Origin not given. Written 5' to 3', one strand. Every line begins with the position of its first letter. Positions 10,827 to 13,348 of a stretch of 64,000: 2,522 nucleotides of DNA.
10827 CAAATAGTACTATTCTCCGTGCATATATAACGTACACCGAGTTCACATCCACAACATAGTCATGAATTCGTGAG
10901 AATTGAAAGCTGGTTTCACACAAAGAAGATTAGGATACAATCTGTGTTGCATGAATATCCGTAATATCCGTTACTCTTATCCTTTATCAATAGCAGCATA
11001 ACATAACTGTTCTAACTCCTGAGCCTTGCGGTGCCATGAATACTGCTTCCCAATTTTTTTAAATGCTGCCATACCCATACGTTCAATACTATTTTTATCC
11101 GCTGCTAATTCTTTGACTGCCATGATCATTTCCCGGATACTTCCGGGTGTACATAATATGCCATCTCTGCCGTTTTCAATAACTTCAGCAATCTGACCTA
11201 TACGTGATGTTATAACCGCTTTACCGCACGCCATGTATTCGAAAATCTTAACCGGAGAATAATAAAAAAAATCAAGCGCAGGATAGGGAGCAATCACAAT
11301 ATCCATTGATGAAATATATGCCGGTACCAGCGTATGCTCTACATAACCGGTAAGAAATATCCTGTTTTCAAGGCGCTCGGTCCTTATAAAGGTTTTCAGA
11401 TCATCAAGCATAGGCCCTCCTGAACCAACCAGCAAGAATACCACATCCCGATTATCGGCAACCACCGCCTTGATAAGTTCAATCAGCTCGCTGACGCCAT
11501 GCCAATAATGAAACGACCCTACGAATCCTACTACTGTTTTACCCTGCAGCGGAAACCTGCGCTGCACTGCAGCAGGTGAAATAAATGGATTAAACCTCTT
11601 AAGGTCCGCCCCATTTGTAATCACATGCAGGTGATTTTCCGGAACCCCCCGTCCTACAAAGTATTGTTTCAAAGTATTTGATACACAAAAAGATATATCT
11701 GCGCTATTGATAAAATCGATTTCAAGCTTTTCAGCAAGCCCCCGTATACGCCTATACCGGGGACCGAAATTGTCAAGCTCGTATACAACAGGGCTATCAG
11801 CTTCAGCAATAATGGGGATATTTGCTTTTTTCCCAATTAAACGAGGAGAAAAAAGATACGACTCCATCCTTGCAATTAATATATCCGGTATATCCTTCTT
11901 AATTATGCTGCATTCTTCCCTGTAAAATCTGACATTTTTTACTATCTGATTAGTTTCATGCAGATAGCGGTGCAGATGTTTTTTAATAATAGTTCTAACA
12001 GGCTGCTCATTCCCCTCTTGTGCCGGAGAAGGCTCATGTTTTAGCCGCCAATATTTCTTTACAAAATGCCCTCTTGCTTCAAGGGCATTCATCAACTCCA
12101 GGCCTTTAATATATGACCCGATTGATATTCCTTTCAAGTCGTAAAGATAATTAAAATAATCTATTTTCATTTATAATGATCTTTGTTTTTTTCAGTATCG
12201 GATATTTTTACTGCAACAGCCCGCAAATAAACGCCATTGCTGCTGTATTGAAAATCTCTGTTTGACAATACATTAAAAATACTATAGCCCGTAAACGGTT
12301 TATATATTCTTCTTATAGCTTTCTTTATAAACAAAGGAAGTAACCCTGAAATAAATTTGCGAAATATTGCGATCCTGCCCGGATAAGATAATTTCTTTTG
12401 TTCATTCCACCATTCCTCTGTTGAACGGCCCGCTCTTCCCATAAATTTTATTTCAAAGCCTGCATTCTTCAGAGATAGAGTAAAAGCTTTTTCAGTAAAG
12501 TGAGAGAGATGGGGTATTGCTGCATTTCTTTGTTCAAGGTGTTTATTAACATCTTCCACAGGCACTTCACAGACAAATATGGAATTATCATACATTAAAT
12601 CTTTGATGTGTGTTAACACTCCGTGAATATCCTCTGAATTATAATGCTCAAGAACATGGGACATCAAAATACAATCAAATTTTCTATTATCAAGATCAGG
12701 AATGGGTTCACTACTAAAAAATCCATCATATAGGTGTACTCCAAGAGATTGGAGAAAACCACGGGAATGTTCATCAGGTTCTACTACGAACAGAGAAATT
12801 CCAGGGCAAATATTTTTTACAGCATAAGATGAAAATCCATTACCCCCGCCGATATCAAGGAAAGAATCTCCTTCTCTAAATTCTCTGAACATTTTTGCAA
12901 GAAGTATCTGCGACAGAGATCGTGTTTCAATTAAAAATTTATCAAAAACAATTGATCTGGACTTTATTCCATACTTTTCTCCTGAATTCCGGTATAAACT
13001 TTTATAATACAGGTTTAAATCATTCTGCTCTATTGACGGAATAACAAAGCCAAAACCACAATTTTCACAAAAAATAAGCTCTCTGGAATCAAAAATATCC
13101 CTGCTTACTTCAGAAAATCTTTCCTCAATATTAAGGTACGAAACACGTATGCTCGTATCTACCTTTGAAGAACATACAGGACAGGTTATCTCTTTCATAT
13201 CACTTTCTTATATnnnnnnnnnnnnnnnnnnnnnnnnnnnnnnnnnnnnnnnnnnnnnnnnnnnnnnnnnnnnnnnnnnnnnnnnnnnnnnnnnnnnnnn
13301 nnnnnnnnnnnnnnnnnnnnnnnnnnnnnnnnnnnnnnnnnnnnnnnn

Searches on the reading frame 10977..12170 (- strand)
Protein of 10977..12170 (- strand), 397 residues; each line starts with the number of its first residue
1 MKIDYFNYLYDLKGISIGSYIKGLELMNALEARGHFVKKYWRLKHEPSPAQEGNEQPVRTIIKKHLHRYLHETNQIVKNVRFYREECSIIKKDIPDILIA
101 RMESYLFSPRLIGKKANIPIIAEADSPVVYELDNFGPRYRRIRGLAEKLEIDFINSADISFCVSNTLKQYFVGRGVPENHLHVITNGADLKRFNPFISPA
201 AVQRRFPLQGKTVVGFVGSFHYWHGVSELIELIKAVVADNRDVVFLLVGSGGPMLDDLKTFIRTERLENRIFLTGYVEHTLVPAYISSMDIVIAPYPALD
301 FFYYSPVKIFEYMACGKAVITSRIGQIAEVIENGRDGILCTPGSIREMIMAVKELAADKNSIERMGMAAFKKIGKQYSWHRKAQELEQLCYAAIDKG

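Call 5: search_protein_families(library=pfam, proteins=[window:10977-12170:-], max_evalue=0.001)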
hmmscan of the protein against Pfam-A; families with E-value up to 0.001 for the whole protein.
window:10977-12170:- (397 aa): 5 families
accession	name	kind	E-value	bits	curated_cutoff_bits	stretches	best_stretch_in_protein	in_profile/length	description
PF13692.12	Glyco_trans_1_4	-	2.5e-28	99.6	27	1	212-358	2-142/142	Glycosyl transferases group 1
PF00534.26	Glycos_transf_1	-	5.7e-25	88.3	26.4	1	209-371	13-171/172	Glycosyl transferases group 1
PF13439.12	Glyco_transf_4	-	1.8e-12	48.1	28.5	1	25-192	10-170/170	Glycosyltransferase Family 4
PF13524.12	Glyco_trans_1_2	-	4e-11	43.5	25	1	232-387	5-143/144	Glycosyl transferase-like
PF13579.12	Glyco_trans_4_4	-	9.6e-06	26.5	29.7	1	25-187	9-158/158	Glycosyl transferase 4-like domain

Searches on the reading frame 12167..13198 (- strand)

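Call 5: search_protein_families(library=pfam, proteins=[window:12167-13198:-], max_evalue=0.001)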
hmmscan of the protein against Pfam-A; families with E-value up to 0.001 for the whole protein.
window:12167-13198:- (343 aa): 2 families
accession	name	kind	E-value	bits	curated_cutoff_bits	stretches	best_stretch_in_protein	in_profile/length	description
PF13489.12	Methyltransf_23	-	8.8e-15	55.3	27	1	99-250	12-161/164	Methyltransferase domain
PF08242.18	Methyltransf_12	-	1.8e-06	29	30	1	114-206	1-96/98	Methyltransferase domain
